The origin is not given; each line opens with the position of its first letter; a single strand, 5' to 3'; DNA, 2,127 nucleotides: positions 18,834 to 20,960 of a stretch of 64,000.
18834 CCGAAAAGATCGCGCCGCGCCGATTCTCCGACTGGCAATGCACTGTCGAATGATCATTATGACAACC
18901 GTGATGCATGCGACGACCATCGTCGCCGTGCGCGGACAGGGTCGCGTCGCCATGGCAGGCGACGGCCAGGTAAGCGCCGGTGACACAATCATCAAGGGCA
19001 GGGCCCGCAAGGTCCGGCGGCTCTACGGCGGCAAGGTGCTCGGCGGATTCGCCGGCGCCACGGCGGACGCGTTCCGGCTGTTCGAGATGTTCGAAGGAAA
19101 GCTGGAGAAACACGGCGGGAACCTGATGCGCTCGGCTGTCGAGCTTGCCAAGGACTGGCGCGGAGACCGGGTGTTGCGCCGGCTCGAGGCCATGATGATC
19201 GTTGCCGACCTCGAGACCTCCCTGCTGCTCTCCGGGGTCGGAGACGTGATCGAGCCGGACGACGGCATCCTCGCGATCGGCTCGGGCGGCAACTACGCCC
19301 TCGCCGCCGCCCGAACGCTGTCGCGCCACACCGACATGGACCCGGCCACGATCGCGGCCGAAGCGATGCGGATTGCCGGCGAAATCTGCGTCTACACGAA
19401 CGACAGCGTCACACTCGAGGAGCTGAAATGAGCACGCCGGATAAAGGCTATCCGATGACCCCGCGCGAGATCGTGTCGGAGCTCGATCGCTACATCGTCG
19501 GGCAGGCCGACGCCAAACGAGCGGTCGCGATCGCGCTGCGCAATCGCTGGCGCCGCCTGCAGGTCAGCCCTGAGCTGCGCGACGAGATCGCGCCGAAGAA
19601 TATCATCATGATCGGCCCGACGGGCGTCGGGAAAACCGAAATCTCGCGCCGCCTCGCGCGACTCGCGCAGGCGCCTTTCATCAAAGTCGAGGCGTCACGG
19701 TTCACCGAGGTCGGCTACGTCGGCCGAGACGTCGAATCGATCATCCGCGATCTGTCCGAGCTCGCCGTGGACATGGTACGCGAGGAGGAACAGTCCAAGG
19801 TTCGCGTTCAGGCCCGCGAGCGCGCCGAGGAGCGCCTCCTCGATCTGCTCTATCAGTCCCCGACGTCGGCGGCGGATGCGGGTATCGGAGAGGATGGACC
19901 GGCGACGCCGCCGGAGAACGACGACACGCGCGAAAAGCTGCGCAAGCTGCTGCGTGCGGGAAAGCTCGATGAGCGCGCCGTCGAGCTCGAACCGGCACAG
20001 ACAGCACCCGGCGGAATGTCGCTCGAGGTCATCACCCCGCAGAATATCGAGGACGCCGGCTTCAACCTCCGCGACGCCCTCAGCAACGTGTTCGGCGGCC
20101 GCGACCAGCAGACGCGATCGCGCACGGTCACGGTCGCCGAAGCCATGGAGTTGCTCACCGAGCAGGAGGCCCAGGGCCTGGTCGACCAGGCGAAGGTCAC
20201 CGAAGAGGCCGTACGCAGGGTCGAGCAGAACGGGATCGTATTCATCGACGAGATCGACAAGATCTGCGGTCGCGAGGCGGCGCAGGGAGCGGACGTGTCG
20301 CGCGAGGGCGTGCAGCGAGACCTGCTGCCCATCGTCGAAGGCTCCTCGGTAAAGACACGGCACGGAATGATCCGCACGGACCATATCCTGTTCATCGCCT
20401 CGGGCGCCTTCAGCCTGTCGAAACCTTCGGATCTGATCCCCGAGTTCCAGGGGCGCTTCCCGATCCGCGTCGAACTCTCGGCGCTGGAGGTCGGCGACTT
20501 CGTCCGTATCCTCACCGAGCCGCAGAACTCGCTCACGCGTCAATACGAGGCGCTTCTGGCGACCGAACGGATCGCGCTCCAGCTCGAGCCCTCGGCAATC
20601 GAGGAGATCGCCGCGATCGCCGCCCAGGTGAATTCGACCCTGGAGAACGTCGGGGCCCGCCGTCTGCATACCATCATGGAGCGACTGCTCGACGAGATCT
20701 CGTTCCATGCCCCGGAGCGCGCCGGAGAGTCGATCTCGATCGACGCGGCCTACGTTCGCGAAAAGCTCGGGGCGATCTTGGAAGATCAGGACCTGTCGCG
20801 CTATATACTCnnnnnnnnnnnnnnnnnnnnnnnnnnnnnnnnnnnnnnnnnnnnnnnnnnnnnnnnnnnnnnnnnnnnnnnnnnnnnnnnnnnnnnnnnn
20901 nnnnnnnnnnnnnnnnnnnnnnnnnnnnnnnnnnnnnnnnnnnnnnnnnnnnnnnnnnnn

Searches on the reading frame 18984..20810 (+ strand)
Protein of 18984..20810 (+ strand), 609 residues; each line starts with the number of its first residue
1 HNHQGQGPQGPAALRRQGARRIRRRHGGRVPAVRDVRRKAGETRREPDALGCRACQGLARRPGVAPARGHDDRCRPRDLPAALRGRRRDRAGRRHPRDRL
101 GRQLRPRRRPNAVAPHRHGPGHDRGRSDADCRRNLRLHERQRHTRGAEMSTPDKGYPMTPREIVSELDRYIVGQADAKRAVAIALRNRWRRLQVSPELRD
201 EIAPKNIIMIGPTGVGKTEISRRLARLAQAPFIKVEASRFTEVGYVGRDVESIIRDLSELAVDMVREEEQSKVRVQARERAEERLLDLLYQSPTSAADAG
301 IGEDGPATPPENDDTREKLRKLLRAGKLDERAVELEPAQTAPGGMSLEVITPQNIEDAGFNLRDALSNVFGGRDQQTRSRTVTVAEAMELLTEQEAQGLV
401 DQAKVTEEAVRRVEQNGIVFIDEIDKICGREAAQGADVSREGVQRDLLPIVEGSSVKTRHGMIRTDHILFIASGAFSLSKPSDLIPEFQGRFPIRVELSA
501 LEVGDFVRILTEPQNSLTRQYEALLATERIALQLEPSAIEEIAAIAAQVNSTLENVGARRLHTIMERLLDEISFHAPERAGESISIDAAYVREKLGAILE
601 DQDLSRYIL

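Call 73: search_protein_families(library=pfam, proteins=[window:18984-20810:+], max_evalue=0.00001)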
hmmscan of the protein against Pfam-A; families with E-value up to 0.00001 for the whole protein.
window:18984-20810:+ (609 aa): 3 families
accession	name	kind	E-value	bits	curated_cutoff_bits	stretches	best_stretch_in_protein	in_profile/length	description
PF07724.20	AAA_2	-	2.5e-33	115.9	27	1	376-495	28-166/166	AAA domain (Cdc48 subfamily)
PF00004.35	AAA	-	1.3e-15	58.5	21.2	1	401-498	41-129/131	ATPase family associated with various cellular activities (AAA)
PF07728.20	AAA_5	-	4.9e-07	30.3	22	0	206-242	1-38/139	AAA domain (dynein-related subfamily)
